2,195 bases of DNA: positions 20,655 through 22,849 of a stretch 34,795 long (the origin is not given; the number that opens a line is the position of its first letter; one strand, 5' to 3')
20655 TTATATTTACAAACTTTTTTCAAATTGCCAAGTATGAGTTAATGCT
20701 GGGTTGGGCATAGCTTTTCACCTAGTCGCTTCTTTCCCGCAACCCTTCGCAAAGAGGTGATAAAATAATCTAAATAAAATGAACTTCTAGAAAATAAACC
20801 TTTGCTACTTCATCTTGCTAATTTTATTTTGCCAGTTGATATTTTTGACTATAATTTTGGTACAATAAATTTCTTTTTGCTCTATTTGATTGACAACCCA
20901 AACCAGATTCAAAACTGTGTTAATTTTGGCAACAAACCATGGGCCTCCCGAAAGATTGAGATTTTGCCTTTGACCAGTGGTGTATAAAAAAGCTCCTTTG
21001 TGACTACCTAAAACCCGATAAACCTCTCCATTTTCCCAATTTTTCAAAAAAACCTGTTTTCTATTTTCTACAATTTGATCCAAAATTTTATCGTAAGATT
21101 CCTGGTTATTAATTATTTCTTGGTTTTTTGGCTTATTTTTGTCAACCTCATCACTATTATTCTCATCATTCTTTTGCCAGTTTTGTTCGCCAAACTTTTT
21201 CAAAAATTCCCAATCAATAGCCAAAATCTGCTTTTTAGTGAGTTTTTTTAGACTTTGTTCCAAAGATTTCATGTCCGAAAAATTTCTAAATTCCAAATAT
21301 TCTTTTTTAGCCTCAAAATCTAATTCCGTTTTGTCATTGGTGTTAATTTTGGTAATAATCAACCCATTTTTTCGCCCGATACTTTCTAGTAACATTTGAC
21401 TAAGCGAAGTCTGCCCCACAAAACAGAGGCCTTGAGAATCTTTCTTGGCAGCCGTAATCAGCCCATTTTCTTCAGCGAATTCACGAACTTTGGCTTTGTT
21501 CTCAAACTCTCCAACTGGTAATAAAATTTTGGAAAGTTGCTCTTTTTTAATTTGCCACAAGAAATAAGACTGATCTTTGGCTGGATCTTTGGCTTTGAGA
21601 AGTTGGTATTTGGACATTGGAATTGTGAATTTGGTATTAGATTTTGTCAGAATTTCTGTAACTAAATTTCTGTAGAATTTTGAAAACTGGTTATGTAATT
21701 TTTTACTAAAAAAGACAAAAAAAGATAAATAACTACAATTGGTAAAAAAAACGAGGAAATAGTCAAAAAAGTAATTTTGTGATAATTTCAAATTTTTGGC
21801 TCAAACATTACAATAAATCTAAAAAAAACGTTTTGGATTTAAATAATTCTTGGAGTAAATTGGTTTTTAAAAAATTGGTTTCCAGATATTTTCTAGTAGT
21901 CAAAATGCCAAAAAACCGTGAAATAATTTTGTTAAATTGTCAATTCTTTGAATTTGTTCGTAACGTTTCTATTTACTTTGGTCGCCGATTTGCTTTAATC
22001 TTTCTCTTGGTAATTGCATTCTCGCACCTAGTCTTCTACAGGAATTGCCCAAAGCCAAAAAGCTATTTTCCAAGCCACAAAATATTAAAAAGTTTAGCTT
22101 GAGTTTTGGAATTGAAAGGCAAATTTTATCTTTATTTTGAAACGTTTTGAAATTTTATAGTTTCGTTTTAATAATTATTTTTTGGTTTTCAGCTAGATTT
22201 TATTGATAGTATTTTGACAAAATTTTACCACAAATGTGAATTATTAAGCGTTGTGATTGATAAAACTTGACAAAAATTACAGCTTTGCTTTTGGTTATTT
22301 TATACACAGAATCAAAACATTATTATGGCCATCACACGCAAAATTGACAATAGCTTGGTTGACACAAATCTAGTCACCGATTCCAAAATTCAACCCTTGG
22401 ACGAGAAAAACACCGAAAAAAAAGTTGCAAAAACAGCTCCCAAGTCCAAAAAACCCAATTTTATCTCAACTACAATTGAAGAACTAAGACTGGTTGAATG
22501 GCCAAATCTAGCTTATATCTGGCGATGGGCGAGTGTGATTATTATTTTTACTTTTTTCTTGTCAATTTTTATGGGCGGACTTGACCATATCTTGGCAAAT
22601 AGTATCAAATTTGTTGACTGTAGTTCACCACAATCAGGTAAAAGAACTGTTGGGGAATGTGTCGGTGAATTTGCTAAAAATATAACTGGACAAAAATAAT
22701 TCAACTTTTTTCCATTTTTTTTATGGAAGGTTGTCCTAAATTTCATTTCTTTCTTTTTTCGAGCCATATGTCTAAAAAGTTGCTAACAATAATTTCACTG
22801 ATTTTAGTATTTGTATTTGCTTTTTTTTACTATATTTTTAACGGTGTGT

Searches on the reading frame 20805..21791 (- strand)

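Call 19: search_protein_families(library=pfam, proteins=[window:20805-21791:-], max_evalue=0.001)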
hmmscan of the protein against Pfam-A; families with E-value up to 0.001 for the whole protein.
window:20805-21791:- (328 aa): 2 families
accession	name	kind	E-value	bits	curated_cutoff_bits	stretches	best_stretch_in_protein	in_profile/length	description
PF03054.22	tRNA_Me_trans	-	7.7e-21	75.1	20.6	1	59-126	135-201/202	tRNA methyl transferase HUP domain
PF20259.3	tRNA_Me_trans_M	-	2.4e-12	46.6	27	1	258-300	21-65/66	tRNA methyl transferase PRC-barrel domain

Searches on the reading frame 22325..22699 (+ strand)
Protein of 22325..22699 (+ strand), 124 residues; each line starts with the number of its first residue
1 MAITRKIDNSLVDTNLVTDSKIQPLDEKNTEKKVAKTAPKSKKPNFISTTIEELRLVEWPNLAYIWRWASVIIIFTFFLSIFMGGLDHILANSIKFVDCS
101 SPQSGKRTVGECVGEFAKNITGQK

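Call 19: search_protein_families(library=pfam, proteins=[window:22325-22699:+], max_evalue=0.001)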
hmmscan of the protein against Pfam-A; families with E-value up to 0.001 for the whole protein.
window:22325-22699:+ (124 aa): 1 family
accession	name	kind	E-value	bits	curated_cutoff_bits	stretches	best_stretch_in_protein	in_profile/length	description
PF00584.25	SecE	-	9.9e-08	32.2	22.7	1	45-96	2-53/55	SecE/Sec61-gamma subunits of protein translocation complex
